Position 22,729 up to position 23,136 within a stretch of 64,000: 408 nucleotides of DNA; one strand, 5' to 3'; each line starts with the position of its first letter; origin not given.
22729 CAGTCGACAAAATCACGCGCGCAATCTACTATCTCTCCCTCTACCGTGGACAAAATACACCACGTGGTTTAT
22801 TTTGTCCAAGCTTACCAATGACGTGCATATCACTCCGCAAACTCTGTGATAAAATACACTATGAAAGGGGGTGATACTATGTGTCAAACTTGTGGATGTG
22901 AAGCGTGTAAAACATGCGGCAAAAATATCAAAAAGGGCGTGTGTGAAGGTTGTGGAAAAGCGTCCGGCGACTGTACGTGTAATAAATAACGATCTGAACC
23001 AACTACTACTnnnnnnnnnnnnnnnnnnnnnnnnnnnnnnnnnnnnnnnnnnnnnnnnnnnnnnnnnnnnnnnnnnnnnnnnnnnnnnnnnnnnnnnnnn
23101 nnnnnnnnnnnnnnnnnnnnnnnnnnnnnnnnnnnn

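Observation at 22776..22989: Unannotated 36-aa, 10-cysteine peptide gene with strong RBS and a perfect palindromic operator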

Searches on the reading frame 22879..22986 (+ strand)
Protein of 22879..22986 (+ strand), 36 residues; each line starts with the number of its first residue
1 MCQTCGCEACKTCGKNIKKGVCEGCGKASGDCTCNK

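Call 5: search_protein_families(library=pfam, proteins=[window:22879-22986:+], max_evalue=1)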
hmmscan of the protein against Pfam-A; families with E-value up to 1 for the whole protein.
seq(36 aa): 0 families

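Call 8: search_protein_families(library=ncbifam, proteins=[window:22879-22986:+], max_evalue=1)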
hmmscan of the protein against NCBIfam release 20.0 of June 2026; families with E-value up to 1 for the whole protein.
seq(36 aa): 0 families

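Call 19: search_protein_representatives(protein=window:22879-22986:+)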
Query: 36 residues. Proteins with E-value up to 0.001 (for the whole library): 8; up to 1e-10: 0; up to 1e-30: 0. The best 8 are listed.
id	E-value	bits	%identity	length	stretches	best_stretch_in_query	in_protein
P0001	1.2e-07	46.9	72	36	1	1-36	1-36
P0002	1.9e-05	40.2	60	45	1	1-35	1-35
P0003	2.6e-05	39.7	67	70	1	1-36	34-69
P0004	3.8e-05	39.2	60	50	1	1-35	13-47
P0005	7.1e-05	38.4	69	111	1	1-36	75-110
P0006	1.0e-04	37.9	60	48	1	1-35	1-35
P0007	4.9e-04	35.8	61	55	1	1-36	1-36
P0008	8.1e-04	35.2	62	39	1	1-34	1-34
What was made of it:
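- Tried and rejected: The exhaustive HMMER search was needed (call 19).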

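Call 24: find_homologous_proteins(query=A2, max_evalue=1)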
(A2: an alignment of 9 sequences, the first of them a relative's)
Query A2 (9 sequences) (48 aa, profile of the alignment): 72 proteins with E <= 1 among 75 candidates.
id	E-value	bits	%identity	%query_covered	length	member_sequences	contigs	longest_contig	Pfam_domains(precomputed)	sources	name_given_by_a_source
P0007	2.7e-15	74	45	88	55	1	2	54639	-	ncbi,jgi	-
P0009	1.2e-14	72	58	75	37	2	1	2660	-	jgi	jgi:hypothetical protein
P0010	1.5e-14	71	60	73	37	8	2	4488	-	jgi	jgi:hypothetical protein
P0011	2.3e-14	71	57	73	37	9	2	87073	-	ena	-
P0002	2.3e-14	71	60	73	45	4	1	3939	-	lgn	-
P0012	2.9e-14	70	60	73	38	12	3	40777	-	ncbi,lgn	-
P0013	7.5e-14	69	57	73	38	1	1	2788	-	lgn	-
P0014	8.7e-14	69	60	73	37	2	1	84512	-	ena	-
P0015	1.0e-13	69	59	81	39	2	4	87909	-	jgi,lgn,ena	-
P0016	1.7e-13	68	60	73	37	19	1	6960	-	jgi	jgi:hypothetical protein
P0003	1.9e-13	68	60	73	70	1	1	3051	-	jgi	jgi:hypothetical protein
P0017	2.0e-13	68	63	73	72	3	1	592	-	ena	-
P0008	2.5e-13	67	51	81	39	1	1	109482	-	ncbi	-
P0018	2.6e-13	67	69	73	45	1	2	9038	-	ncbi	ncbi:MAG: hypothetical protein WC374_09320 [Phycisphaerae bacterium]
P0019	2.9e-13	67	72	81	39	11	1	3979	-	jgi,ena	-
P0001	7.3e-13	66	63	73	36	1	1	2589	-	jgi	jgi:hypothetical protein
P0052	5.6e-11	60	59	71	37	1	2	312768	-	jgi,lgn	jgi:hypothetical protein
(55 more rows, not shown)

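Call 28: find_encoding_contigs(protein=P0052, flank=5000, max_places=2)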
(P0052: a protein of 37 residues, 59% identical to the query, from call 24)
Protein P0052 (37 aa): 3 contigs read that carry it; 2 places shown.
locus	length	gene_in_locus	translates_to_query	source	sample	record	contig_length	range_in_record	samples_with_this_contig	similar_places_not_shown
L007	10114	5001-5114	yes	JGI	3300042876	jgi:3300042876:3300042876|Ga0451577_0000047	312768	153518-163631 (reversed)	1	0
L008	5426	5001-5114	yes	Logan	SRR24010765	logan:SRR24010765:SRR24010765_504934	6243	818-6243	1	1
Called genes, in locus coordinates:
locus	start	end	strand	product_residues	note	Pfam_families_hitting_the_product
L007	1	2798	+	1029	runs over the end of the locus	PF10647:Gmad1 (faint), PF07676:PD40 (faint), PF25174:Beta-prop_THOC3 (faint), PF26550:Tricorn_2nd, PF26549:Tricorn_N (weak)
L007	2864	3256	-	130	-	-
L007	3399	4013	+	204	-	PF14366:DUF4410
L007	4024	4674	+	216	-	-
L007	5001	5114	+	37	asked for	-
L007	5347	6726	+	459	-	PF00479:G6PD_N, PF02781:G6PD_C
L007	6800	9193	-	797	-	PF09137:Glucodextran_N, PF00723:Glyco_hydro_15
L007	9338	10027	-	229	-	-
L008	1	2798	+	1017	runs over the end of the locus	PF10647:Gmad1 (faint), PF25174:Beta-prop_THOC3 (faint), PF07676:PD40 (faint), PF26550:Tricorn_2nd, PF26549:Tricorn_N (weak)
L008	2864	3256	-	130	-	-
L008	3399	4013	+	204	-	PF14366:DUF4410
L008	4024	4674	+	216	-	-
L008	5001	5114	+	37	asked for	-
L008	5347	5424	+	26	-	?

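Call 29: find_encoding_contigs(protein=P0008, flank=5000, max_places=2)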
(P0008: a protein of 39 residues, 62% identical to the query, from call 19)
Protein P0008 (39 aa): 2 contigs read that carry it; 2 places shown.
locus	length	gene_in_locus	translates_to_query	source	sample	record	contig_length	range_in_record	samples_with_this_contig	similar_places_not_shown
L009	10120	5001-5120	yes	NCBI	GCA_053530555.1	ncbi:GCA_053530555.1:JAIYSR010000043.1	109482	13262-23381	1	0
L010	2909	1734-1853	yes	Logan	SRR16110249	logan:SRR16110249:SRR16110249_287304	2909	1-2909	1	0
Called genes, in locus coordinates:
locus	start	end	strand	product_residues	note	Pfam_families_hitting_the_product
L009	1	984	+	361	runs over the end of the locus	PF01658:Inos-1-P_synth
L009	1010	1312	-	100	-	-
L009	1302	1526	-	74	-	-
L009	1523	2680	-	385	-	PF00091:Tubulin, PF12327:FtsZ_C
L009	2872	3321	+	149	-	-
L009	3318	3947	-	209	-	PF04289:DUF447_N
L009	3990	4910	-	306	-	PF01874:CitG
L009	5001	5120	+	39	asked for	-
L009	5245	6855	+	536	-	PF00682:HMGL-like, PF22617:HCS_D2, PF08502:LeuA_dimer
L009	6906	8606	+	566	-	PF02776:TPP_enzyme_N, PF00205:TPP_enzyme_M, PF02775:TPP_enzyme_C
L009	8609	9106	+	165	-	PF13291:ACT_4 (weak), PF01842:ACT, PF22629:ACT_AHAS_ss, PF13710:ACT_5, PF10369:ALS_ss_C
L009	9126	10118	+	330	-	PF02826:2-Hacid_dh_C (weak), PF07991:KARI_N, PF01450:KARI_C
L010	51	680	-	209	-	PF04289:DUF447_N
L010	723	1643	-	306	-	PF01874:CitG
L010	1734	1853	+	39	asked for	-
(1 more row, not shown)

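Call 30: find_encoding_contigs(protein=P0015, flank=5000, max_places=2)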
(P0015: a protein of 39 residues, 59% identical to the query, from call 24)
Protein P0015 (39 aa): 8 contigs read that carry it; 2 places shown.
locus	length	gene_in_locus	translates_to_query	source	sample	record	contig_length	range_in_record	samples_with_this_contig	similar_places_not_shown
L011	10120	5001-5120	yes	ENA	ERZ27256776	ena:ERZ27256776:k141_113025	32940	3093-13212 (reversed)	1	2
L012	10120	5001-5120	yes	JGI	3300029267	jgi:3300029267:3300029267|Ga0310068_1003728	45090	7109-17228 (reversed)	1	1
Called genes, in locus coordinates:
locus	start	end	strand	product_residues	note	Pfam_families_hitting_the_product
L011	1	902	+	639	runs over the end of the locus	PF23545:Zn_ribbon_HMPTM, PF04055:Radical_SAM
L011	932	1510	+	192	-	PF07929:PRiA4_ORF3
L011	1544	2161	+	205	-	PF02545:Maf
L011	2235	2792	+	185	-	PF02643:DUF192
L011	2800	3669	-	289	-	PF09754:PAC2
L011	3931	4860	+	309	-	PF01145:Band_7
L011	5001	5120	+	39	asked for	-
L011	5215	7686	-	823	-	PF06439:3keto-disac_hyd (weak), PF22848:ASD1_dom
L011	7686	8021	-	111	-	-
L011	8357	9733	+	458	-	PF00375:SDF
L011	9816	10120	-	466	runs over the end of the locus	PF00072:Response_reg, PF13191:AAA_16 (weak), PF00158:Sigma54_activat, PF14532:Sigma54_activ_2, PF00004:AAA, PF07728:AAA_5, PF25601:AAA_lid_14, PF02954:HTH_8, +1 more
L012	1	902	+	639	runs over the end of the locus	PF23545:Zn_ribbon_HMPTM, PF04055:Radical_SAM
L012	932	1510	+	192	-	PF07929:PRiA4_ORF3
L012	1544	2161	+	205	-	PF02545:Maf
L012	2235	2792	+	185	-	PF02643:DUF192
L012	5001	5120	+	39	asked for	-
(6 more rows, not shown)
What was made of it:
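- One locus (L011) has a radical-SAM gene about 4 kb away (call 30).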

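Call 31: find_encoding_contigs(protein=P0011, flank=5000, max_places=2)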
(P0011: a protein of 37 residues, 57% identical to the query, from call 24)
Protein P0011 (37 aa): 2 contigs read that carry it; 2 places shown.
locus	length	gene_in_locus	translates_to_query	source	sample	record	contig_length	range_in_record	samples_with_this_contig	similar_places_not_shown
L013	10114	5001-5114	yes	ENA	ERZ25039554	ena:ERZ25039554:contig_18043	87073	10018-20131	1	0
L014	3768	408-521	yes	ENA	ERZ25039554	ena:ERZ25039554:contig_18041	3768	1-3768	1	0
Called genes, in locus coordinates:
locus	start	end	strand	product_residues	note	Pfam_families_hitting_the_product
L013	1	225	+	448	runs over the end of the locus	PF11638:DnaA_N, PF00308:Bac_DnaA, PF01695:IstB_IS21, PF22688:Hda_lid (faint), PF08299:Bac_DnaA_C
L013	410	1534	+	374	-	PF00712:DNA_pol3_beta, PF02767:DNA_pol3_beta_2, PF02768:DNA_pol3_beta_3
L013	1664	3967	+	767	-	PF02518:HATPase_c, PF00204:DNA_gyraseB, PF01751:Toprim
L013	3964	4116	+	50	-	PF00986:DNA_gyraseB_C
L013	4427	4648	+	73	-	-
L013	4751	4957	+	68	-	PF05532:CsbD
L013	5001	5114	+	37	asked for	-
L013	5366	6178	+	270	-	PF01048:PNP_UDP_1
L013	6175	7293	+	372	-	PF00266:Aminotran_5, PF01212:Beta_elim_lyase (weak), PF01041:DegT_DnrJ_EryC1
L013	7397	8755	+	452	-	PF00072:Response_reg, PF00158:Sigma54_activat, PF14532:Sigma54_activ_2, PF00004:AAA (weak), PF07728:AAA_5 (weak), PF25601:AAA_lid_14, PF02954:HTH_8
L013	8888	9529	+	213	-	-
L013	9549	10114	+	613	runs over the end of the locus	PF00672:HAMP, PF08448:PAS_4 (weak), PF00512:HisKA, PF02518:HATPase_c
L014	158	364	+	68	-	PF05532:CsbD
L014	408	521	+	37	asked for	-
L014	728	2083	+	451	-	PF00072:Response_reg, PF00158:Sigma54_activat, PF14532:Sigma54_activ_2, PF00004:AAA (weak), PF07728:AAA_5 (weak), PF25601:AAA_lid_14, PF02954:HTH_8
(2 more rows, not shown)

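Call 33: find_related_loci(query=A2, collection=genome_contigs, flank=4000)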
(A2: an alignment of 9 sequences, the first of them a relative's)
Query A2 (48 aa) in genome_contigs; peptide patterns used: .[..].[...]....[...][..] (x = any residue, [..] = any of these).
148 stretches matched a pattern; 145 encode a relative of the query (tblastn E <= 1e-3); the best 80 are kept; 80 distinct loci.
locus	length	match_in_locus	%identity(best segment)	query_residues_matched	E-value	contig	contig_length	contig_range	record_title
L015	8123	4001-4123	63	1-41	4e-13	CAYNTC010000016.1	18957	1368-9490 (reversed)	MAG TPA_asm: uncultured Pirellulales bacterium isolate binchicken_co34_499 genome assembly, contig: NODE_4643_length_189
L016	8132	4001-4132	66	1-44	5e-13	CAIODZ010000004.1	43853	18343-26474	MAG: uncultured Phycisphaerales bacterium isolate A3_bin-117 genome assembly, contig: bin-117:04/70, whole genome shotgu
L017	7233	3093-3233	57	1-47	7e-13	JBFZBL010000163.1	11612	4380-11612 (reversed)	MAG: Phycisphaerae bacterium isolate PPR_0493 k121_5393793, whole genome shotgun sequence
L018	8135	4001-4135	64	1-45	2e-12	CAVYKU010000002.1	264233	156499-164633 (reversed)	MAG: uncultured Phycisphaerales bacterium isolate MFD01476.bin.2.2 genome assembly, contig: contig_34757, whole genome s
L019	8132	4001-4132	66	1-44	3e-12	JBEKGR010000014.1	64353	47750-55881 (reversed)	MAG: Sedimentisphaerales bacterium isolate SPRUCE 258 SPRUCE_258_14, whole genome shotgun sequence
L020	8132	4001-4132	66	1-44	3e-12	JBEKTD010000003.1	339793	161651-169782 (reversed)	MAG: Sedimentisphaerales bacterium isolate SPRUCE 54 SPRUCE_54_3, whole genome shotgun sequence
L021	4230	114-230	72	1-39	4e-12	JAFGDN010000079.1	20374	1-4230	MAG: Sedimentisphaerales bacterium isolate Zod_Metabat.1177 k87_13134157, whole genome shotgun sequence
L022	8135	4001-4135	62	1-45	4e-12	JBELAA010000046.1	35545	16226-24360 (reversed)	MAG: Sedimentisphaerales bacterium isolate SPRUCE 82 SPRUCE_82_46, whole genome shotgun sequence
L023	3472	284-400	62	1-39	4e-12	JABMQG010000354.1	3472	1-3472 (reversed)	MAG: Planctomycetota bacterium isolate bin.536 k141_4454942, whole genome shotgun sequence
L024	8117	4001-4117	72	1-39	4e-12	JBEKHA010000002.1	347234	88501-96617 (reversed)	MAG: Sedimentisphaerales bacterium isolate SPRUCE 266 SPRUCE_266_2, whole genome shotgun sequence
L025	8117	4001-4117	72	1-39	4e-12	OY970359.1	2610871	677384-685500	MAG: uncultured Phycisphaerales bacterium isolate MFD01231.bin.c.4 genome assembly, chromosome: 1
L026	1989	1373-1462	67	1-30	1e-11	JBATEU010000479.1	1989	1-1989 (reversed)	MAG: Candidatus Deferrimicrobium sp. isolate MFD10095_ilm_asm_bin1 k127_8864, whole genome shotgun sequence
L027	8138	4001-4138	54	1-46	2e-11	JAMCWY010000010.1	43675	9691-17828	MAG: Patescibacteria group bacterium isolate FK_Sedi_B_Bin.466 NODE_2289_length_43675_cov_8.88353, whole genome shotgun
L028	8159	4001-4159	51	1-45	3e-11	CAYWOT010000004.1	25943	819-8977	MAG TPA_asm: uncultured bacterium isolate binchicken_co129_807 genome assembly, contig: NODE_5094_length_25943_cov_4.579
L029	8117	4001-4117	59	1-39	4e-11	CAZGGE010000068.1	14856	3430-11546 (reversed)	MAG TPA_asm: uncultured Pirellulales bacterium isolate SRP141376_co1_247 genome assembly, contig: NODE_7980_length_14856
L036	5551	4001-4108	67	1-36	7e-11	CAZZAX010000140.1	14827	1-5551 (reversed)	MAG TPA_asm: uncultured Pirellulales bacterium isolate SRP068000_co1_46 genome assembly, contig: NODE_6484_length_14827_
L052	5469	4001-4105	51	1-35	2e-10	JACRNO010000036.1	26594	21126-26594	MAG: Deltaproteobacteria bacterium isolate NC_groundwater_1937_Pr3_S-0.2um_57_4 scaffold_284778, whole genome shotgun se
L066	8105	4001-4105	60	1-35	1e-9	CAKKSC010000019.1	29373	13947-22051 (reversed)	Desulfuromonadales bacterium isolate Hainich-H52-bin013-1 genome assembly, contig: H52-bin013_1_Hain_H52_02um_R1_455_len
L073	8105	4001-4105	60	1-35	1e-9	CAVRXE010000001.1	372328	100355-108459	MAG: Candidatus Deferrimicrobiaceae bacterium isolate MFD02199.bin.2.95 genome assembly, contig: contig_11063, whole gen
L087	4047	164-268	57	1-35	2e-9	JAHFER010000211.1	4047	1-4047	MAG: Nitrospirae bacterium isolate nzgw273 NODE_85184_length_4048_cov_3.271199, whole genome shotgun sequence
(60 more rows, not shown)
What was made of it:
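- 145 loci were found in GTDB species genomes, spanning Planctomycetota, Desulfobacterota, Nitrospirota, Omnitrophota, Patescibacteria and Dehalococcoidales (call 33). The family occurs mostly in MAGs of lineages I take (own knowledge) to come largely from anoxic habitats: Sedimentisphaerales, Brocadiia, Desulfobacterota, Nitrospirota, Omnitrophota, Patescibacteria (call 33).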

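Call 35: find_encoding_contigs(protein=P0001, flank=5000, max_places=4)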
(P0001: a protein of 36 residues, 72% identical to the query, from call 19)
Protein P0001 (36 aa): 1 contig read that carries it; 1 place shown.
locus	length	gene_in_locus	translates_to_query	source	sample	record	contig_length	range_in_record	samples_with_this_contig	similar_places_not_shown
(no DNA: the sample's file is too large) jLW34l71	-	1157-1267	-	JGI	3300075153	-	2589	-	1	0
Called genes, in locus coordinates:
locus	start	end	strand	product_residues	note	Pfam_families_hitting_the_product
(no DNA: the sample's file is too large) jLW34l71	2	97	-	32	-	?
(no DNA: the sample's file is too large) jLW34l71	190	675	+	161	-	PF00072:Response_reg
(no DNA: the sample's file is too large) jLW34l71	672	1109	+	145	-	-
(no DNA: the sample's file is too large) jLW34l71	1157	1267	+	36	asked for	-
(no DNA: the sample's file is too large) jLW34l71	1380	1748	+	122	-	PF00072:Response_reg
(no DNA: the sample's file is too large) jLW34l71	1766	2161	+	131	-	PF01880:Desulfoferrodox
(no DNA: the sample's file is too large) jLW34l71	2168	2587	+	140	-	?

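Call 51: search_solved_structures(query=A5, max_evalue=10, show_alignments=3)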
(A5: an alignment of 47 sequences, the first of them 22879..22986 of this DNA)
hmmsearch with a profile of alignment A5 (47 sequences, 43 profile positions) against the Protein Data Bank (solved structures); distinct sequences matched with E-value up to 10: 25.
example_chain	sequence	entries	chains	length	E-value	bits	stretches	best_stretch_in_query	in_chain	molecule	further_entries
5it7_jj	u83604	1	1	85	0.1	15.9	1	9-31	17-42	Ribosomal protein L37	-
6uz7_Bj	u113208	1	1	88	0.11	15.8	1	9-31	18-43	Ribosomal protein L37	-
7tgh_V2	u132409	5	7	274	0.73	13.2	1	3-18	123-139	NADH-ubiquinone oxidoreductase 24 kDa subunit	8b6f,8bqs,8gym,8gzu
3gpx_A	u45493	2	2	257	1.3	12.4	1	8-24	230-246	DNA glycosylase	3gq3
3go8_A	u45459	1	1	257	1.3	12.4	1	8-24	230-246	Formamidopyrimidine-DNA glycosylase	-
3gpu_A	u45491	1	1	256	1.3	12.4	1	8-24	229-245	DNA glycosylase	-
3jr4_A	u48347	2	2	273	1.4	12.3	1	8-24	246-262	DNA glycosylase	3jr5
3u6c_A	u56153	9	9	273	1.4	12.3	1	8-24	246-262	Formamidopyrimidine-DNA glycosylase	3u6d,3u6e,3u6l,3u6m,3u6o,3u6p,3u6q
3gp1_A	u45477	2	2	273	1.4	12.3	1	8-24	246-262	DNA glycosylase | Formamidopyrimidine-DNA glycosylase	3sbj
4g4r_A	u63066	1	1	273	1.4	12.3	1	8-24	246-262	Formamidopyrimidine-DNA glycosylase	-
4g4q_A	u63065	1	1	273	1.4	12.3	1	8-24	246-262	Formamidopyrimidine-DNA glycosylase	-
4g4o_A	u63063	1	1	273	1.4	12.3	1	8-24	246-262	Formamidopyrimidine-DNA glycosylase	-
4g4n_A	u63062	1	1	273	1.4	12.3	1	8-24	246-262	Formamidopyrimidine-DNA glycosylase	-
3sas_A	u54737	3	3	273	1.4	12.3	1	8-24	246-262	DNA GLYCOSYLASE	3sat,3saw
3gpy_A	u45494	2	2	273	1.4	12.3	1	8-24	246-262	DNA glycosylase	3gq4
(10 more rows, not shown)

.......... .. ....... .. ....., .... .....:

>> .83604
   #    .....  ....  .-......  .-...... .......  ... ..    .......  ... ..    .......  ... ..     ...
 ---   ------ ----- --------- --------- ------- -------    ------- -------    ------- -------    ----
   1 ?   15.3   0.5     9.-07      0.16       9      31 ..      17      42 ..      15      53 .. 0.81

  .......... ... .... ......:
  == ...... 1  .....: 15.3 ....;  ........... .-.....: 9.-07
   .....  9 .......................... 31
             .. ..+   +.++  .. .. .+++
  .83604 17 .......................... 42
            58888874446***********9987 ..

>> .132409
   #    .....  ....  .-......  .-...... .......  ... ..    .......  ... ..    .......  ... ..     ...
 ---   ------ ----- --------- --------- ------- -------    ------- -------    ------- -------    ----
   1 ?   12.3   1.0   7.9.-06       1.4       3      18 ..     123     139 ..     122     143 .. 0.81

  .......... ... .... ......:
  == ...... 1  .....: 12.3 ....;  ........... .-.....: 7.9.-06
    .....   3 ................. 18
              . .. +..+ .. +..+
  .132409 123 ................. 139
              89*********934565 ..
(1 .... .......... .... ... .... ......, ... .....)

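Call 54: predict_structure(alignment_id=A5)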
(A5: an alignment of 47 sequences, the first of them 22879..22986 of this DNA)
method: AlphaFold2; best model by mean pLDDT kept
length: 36 residues; sequences in the alignment: 47
mean_pLDDT: 84.0   pTM: 0.51
mean pLDDT of the five models: 84.0, 82.4, 81.7, 80.9, 80.5
residues with pLDDT >= 90: 7; 70-90: 26; 50-70: 3; < 50: 0
segments of 3 or more residues with pLDDT < 50: none
pLDDT, mean of each block of 10 residues (from residue 1): 76 88 88 83
secondary structure, 60 per line:
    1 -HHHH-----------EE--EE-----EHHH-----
elements in order: H2-5
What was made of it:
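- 22879..22989 (+): Coding sequence of the 36-aa nine-cysteine miniprotein (stop codon included). Call 54 (AlphaFold pLDDT 84).
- On Zinc ribbon / rubredoxin-like knuckle fold: The sequence motif is present, and AlphaFold predicts strands at 17-18 and 21-22 between the knuckles (call 54).
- Closest known: Zinc-ribbon or rubredoxin-type knuckle proteins, and archaeal two-C. Same: Two CxxCG knuckles (CKTCG, CEGCG) flank a predicted beta-hairpin (call 54).
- AlphaFold with a 47-sequence alignment gave mean pLDDT 84, with a beta-hairpin between the two CxxCG knuckles (call 54). The AlphaFold model is confident and compact (call 54).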

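Call 59: fold_search(model_id=the predicted structure, library=pdb)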
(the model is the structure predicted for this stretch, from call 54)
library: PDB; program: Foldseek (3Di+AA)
matches with E <= 10: 8; with E <= 0.001: 0
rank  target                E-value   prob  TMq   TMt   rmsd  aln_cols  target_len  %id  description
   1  1s0u                  3.8e+00  0.04  0.38  0.05   2.0        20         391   30  eIF2gamma apo (released 2004-01-20)
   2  2lk0_MODEL_1_A        4.8e+00  0.03  0.40  0.42   2.4        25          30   28  Solution structure and binding studies of the RanBP2-type zinc finger of RBM5 (released 2011-12-28)
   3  9znf_Ab               5.7e+00  0.02  0.38  0.34   2.2        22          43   23  Cryo-EM structure of the Methanosarcina acetivorans 70S ribosome in complex with SriA and SriB (released 2026-01-28)
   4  2k1p_MODEL_1_A        6.7e+00  0.02  0.38  0.40   2.3        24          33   25  Solution structure of the second zinc finger domain of ZRANB2/ZNF265 (released 2009-03-17)
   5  8fak_H                6.7e+00  0.01  0.25  0.02   6.9        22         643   23  DNA replication fork binding triggers structural changes in the PriA DNA helicase that regulate the PriA-PriB replicat (released 2023-05-10)
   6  9bh5_Cm               8.6e+00  0.01  0.34  0.27   3.2        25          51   24  High-resolution C. elegans 80S ribosome structure - class 1 (released 2024-09-04)
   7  7o4f_D                8.6e+00  0.01  0.23  0.08   2.8        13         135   31  The DYW domain of A. thaliana OTP86 in its active state (released 2021-06-30)
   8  8qsz_A                9.3e+00  0.02  0.32  0.01   1.6        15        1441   33  Structure of s. pombe RNA polymerase II in complex with DSIF and Rat1/Rai1 (released 2024-10-23)
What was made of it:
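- Closest known: Zinc-ribbon or rubredoxin-type knuckle proteins, and archaeal two-C. Same: The weak best PDB hits are zinc ribbons (calls 51, 59).
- The weak best hits are zinc ribbons of ribosomal proteins, eIF2gamma and RanBP2 fingers (calls 51, 59).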

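Call 61: search_protein_families(library=pfam, alignment_id=A6, max_evalue=0.001)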
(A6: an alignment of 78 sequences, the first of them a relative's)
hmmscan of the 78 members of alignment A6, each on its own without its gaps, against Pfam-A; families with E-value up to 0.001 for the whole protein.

A. member 1, L015:4324-5151:- (275 aa): 1 family
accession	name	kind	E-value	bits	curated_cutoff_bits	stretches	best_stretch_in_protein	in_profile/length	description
PF10086.14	YhfC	-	6.5e-24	85.1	24.2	1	11-209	2-208/222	YhfC intramembrane metalloprotease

B. families by the number of members that match (of 78 scanned): 90 families (the first 25 are shown)
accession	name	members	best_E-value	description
PF03483.22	B3_4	10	5.2e-62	B3/4 domain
PF17759.6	tRNA_synthFbeta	10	6.2e-32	Phenylalanyl tRNA synthetase beta chain CLM domain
PF03484.21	B5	10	6.3e-29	tRNA synthetase B5 domain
PF03147.19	FDX-ACB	10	5.4e-26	Ferredoxin-fold anticodon binding domain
PF01738.24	DLH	3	3.5e-09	Dienelactone hydrolase family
PF12146.15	Hydrolase_4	3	2.1e-07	Serine aminopeptidase, S33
PF12697.13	Abhydrolase_6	3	1e-06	Alpha/beta hydrolase family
PF02777.23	Sod_Fe_C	2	2.6e-36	Iron/manganese superoxide dismutases, C-terminal domain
PF00578.27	AhpC-TSA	2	2.9e-33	AhpC/TSA family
PF00081.27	Sod_Fe_N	2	5.9e-29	Iron/manganese superoxide dismutases, alpha-hairpin domain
PF00072.30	Response_reg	2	1e-25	Response regulator receiver domain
PF08534.16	Redoxin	2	2.5e-22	Redoxin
PF04542.20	Sigma70_r2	2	1.7e-21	Sigma-70 region 2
PF04545.22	Sigma70_r4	2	6.8e-16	Sigma-70, region 4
PF20408.4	Abhydrolase_11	2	0.0002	Alpha/beta hydrolase domain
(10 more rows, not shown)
